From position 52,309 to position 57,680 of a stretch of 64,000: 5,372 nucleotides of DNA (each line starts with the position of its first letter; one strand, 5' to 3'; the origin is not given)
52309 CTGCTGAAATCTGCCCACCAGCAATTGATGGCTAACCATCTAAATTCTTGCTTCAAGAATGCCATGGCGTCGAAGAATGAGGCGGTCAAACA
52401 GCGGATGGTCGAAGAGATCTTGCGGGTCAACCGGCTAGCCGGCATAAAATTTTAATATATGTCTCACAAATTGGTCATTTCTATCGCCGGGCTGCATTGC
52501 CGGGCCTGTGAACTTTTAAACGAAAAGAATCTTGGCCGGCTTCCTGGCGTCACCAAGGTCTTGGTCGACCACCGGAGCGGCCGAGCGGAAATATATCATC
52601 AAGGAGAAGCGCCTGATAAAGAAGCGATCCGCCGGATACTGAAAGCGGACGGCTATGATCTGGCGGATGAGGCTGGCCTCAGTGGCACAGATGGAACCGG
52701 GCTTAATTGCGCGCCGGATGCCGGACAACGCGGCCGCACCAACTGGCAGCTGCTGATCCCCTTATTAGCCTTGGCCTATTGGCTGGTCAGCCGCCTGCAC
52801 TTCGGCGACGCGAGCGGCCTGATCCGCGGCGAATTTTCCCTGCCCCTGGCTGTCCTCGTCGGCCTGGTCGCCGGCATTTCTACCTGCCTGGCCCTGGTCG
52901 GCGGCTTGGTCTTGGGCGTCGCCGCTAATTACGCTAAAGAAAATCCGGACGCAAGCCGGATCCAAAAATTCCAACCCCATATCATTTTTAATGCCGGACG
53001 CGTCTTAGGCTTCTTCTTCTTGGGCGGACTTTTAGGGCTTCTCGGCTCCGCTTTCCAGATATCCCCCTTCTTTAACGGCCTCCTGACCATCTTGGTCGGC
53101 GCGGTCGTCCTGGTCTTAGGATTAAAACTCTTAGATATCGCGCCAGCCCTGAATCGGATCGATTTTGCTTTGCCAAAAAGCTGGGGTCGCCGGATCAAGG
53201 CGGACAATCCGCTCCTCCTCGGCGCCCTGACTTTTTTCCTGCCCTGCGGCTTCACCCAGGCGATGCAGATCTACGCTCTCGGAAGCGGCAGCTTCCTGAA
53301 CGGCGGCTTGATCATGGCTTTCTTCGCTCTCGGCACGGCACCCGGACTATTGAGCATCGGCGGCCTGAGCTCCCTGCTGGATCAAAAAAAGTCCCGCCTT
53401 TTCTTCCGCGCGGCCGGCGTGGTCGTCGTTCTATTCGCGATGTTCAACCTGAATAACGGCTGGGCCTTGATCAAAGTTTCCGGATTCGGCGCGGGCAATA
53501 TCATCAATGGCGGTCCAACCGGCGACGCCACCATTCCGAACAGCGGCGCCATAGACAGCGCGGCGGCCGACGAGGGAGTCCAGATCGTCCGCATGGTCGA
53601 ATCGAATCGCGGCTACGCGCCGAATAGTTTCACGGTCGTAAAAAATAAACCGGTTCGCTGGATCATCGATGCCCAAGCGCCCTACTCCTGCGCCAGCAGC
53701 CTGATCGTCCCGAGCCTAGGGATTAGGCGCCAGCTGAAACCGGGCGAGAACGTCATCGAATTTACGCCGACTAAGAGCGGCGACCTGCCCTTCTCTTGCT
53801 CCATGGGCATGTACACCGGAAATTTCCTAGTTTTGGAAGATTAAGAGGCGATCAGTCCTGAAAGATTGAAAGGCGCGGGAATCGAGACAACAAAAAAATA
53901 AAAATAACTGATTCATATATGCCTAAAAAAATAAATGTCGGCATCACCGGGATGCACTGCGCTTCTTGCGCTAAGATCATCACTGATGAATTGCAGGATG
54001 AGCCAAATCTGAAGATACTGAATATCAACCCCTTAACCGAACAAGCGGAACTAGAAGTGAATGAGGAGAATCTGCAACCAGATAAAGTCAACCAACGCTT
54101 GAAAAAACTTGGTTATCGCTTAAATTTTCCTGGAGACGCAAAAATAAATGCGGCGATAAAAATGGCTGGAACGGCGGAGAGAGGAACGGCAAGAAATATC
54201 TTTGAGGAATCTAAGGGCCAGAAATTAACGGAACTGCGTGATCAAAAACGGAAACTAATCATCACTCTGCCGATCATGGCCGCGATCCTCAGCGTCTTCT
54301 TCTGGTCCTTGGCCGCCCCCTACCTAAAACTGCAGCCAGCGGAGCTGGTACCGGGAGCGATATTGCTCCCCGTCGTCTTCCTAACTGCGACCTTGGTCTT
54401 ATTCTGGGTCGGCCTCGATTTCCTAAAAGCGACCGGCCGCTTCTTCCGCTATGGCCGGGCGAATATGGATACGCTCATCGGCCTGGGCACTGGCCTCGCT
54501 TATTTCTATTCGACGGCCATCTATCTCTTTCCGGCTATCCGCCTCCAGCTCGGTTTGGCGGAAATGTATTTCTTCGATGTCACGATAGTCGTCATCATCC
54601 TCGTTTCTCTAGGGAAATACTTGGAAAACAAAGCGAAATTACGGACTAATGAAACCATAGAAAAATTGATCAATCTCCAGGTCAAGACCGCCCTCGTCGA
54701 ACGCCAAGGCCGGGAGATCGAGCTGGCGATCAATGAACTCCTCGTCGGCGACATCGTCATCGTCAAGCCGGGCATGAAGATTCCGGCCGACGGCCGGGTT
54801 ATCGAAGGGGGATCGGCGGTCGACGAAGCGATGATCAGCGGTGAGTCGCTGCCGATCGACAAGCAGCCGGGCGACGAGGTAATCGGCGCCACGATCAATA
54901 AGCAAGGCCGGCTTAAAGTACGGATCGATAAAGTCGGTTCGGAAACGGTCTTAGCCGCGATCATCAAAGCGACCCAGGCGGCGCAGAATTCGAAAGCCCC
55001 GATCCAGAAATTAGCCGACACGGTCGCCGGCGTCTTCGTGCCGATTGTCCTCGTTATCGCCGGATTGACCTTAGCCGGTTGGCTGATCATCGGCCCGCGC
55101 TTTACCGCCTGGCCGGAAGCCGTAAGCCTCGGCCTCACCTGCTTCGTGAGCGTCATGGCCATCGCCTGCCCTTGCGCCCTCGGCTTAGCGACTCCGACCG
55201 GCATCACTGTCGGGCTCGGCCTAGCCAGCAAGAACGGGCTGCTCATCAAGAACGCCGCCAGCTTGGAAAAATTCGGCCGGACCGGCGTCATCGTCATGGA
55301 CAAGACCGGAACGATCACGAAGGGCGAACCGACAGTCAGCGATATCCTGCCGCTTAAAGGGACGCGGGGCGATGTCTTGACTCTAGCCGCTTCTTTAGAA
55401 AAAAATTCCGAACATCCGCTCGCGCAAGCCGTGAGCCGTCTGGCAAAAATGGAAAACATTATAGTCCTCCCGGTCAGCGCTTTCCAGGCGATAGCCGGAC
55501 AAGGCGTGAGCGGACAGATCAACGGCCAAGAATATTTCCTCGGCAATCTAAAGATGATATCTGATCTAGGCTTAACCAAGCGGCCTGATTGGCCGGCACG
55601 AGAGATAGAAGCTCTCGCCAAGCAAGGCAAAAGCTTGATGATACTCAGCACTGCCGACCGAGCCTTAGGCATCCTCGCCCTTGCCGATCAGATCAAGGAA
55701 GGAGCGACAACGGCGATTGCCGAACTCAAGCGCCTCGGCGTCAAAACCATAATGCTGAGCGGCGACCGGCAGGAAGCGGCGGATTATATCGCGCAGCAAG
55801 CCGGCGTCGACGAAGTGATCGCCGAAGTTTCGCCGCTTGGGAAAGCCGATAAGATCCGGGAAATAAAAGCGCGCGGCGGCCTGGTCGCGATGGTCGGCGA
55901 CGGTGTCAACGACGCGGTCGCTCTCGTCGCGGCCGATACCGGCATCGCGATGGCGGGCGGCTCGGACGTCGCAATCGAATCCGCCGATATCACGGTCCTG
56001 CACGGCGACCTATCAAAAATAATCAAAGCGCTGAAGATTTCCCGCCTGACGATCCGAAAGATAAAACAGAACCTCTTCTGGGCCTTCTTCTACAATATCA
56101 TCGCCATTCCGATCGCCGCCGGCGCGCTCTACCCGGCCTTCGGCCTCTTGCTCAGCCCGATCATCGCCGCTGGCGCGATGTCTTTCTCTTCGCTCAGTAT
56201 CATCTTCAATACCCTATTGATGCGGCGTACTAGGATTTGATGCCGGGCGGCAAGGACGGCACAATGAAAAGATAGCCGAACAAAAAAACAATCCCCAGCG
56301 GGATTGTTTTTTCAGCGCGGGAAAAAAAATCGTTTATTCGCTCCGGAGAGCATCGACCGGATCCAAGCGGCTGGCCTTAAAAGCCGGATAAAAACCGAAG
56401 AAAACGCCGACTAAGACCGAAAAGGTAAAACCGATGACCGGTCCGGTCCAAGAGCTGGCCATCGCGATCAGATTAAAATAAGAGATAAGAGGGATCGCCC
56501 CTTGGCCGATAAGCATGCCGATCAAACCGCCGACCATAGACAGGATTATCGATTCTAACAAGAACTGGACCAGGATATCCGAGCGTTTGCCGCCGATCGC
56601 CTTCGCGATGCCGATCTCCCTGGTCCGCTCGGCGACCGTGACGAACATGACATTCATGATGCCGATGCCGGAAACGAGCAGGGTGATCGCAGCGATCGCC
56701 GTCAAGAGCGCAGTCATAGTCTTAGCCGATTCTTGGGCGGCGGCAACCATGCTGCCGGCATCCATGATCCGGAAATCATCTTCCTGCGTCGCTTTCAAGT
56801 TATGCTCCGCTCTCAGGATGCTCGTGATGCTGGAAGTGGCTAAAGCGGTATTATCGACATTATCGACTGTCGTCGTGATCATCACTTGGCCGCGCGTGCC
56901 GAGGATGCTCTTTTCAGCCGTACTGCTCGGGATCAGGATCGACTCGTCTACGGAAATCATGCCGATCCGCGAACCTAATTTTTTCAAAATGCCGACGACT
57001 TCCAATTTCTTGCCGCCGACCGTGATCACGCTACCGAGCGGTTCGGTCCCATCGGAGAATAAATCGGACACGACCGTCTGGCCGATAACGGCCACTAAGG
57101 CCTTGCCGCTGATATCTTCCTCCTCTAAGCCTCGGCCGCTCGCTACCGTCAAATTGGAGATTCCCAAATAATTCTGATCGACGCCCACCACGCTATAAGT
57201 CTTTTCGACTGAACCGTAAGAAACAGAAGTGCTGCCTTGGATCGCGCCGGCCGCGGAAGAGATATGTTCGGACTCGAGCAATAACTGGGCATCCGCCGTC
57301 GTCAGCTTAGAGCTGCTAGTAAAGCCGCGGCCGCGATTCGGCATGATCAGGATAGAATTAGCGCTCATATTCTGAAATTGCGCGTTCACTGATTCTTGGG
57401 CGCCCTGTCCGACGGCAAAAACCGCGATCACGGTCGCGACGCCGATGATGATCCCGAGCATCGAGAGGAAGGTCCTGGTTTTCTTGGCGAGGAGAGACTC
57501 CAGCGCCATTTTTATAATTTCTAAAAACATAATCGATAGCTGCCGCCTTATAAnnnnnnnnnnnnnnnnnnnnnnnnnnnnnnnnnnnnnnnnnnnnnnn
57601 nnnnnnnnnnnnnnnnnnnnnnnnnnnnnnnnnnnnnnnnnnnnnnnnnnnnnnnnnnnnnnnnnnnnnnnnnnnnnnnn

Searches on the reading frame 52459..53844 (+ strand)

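Call 44: search_protein_families(library=pfam, proteins=[window:52459-53844:+], max_evalue=0.001)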
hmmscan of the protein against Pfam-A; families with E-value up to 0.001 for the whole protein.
window:52459-53844:+ (461 aa): 3 families
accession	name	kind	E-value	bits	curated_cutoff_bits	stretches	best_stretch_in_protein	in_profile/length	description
PF13386.12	DsbD_2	-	9.7e-33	114.2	24.9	1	131-327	2-197/199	Cytochrome C biogenesis protein transmembrane region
PF13473.12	Cupredoxin_1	-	2e-08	34.6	27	1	366-458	12-104/104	Cupredoxin-like domain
PF00403.32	HMA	-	3e-06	27.9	24.8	1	6-66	1-61/62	Heavy-metal-associated domain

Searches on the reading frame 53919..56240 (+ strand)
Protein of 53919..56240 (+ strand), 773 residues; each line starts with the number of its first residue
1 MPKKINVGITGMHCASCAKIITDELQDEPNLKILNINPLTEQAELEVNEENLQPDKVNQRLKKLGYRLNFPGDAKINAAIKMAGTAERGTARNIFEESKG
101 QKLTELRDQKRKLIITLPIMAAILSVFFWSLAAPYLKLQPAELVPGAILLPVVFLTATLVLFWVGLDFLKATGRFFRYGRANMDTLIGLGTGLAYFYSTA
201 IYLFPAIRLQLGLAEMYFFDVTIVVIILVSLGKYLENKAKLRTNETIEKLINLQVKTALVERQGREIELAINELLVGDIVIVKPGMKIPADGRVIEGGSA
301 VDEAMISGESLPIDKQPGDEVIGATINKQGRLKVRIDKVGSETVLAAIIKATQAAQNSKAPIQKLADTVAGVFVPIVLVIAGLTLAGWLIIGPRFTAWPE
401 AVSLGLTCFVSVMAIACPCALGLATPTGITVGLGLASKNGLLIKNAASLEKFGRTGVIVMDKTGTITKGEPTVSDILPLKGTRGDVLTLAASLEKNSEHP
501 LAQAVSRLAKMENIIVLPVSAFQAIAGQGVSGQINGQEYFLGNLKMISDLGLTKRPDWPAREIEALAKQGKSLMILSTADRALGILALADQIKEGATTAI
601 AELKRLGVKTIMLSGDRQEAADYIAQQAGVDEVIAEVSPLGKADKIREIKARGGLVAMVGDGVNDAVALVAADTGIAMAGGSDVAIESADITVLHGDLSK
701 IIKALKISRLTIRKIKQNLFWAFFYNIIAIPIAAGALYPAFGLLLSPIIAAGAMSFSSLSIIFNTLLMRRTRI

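Call 44: search_protein_families(library=pfam, proteins=[window:53919-56240:+], max_evalue=0.001)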
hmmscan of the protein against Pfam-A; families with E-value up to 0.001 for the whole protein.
window:53919-56240:+ (773 aa): 3 families
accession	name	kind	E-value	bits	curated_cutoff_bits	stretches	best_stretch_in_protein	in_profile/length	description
PF00122.25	E1-E2_ATPase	-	2.1e-52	177.7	28.1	1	253-438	2-180/181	E1-E2 ATPase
PF00702.32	Hydrolase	-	1.1e-31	111.1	26.4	1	457-673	3-191/191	haloacid dehalogenase-like hydrolase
PF00403.32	HMA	-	1.2e-07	32.5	24.8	1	9-66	4-61/62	Heavy-metal-associated domain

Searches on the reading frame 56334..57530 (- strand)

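Call 44: search_protein_families(library=pfam, proteins=[window:56334-57530:-], max_evalue=0.001)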
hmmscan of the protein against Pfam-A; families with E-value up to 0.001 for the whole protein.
window:56334-57530:- (398 aa): 2 families
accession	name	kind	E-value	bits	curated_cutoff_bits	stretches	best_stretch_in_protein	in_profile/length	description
PF12704.14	MacB_PCD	-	1.2e-38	133.9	27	1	20-236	1-205/207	MacB-like periplasmic core domain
PF02687.27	FtsX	-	6.4e-19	68.6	25.5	1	278-391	2-120/120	FtsX-like permease C-terminal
